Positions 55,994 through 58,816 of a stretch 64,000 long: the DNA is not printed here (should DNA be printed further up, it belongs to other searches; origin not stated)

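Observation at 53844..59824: Six-gene minus-strand cluster: two membrane proteins, an 838-aa secreted/anchored protein of unknown fold, a TPR-triple-zinc-ribbon protein and a zinc-ribbon membrane protein with duplicated domain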

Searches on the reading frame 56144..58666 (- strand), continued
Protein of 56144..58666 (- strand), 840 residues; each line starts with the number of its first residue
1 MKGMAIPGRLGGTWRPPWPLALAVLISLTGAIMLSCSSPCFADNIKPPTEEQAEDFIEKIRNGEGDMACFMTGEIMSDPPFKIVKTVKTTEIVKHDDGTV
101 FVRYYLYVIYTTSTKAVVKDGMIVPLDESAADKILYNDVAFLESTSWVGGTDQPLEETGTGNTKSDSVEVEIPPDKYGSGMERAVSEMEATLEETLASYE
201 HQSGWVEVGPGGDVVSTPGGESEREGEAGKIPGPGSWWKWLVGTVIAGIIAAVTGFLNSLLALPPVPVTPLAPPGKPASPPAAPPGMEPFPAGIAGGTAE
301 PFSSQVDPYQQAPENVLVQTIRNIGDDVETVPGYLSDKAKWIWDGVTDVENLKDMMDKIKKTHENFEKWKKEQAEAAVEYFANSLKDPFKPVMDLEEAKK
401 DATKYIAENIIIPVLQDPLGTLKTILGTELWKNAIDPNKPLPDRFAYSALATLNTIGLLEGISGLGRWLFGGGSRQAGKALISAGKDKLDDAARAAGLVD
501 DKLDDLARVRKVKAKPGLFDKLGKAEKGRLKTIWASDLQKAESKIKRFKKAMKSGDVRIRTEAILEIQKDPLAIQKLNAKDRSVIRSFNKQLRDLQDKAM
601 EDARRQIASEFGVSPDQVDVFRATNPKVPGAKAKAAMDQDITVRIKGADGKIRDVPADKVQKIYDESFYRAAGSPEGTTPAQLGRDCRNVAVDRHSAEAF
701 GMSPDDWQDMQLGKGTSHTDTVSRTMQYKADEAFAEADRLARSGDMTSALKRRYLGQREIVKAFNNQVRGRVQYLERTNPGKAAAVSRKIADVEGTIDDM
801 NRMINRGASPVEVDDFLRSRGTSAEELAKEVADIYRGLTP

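Call 81: fold_search(model_id=the predicted structure, library=pdb)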
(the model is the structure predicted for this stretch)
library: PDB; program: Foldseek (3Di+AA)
matches with E <= 10: 106; with E <= 0.001: 0
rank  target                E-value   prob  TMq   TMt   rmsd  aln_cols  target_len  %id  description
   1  1sc5_A                1.4e+00  0.07  0.08  0.17  15.2       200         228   11  Sigma-28(FliA)/FlgM complex (released 2004-04-06)
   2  6xr1                  1.7e+00  0.07  0.08  0.12  19.1       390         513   12  Computationally designed right-handed alpha/alpha single-chain toroid with 9 repeats (released 2021-07-14)
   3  8evm_A                1.8e+00  0.06  0.08  0.17  15.2       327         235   15  De novo design of chlorophyll special pair containing protein assemblies (released 2024-05-15)
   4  8ga6                  2.0e+00  0.06  0.10  0.15  29.0       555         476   15  Geometrically programmable nanomaterial construction using regularized protein building blocks (released 2024-03-13)
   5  8gel_A                2.0e+00  0.04  0.06  0.09  21.3       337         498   13  Cryo-EM structure of synthetic tetrameric building block sC4 (released 2024-03-13)
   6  8rj3_G                2.2e+00  0.08  0.05  0.22  14.7       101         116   18  Human RAD52 open ring conformation (released 2024-04-24)
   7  7a27_CCC              2.4e+00  0.03  0.06  0.11  25.9       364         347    9  Structure of soluble SmhA crystal form 2 of the tripartite alpha-pore forming toxin, Smh, from Serratia marcescens. (released 2021-03-31)
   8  6baq_H                2.5e+00  0.11  0.07  0.24  20.4       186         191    9  Mus musculus BPIFA1 (released 2018-05-09)
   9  9dze_A                3.1e+00  0.04  0.07  0.14  22.5       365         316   11  Computationally Designed Bifaceted Protein Nanomaterial pD5-14 (released 2024-10-30)
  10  6bhx_A                3.3e+00  0.04  0.04  0.19  17.5        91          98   15  B. subtilis SsbA with DNA (released 2018-12-19)
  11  5i7k_A                3.4e+00  0.09  0.06  0.21  24.3       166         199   14  Crystal Structure of Human SPLUNC1 Dolphin Mutant D1 (G58A, S61A, G62E, G63D, G66D, I67T) (released 2016-05-18)
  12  6baq_A                3.4e+00  0.08  0.06  0.18  25.5       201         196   11  Mus musculus BPIFA1 (released 2018-05-09)
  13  9a4o_A                3.4e+00  0.04  0.03  0.04  21.9        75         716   17  Integrative model of IF2-TAGH by crosslinking MS and deep learning (released 2024-09-18)
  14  6baq_F                3.6e+00  0.09  0.06  0.19  26.7       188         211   13  Mus musculus BPIFA1 (released 2018-05-09)
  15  6baq_D                3.8e+00  0.09  0.06  0.23  24.1       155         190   14  Mus musculus BPIFA1 (released 2018-05-09)
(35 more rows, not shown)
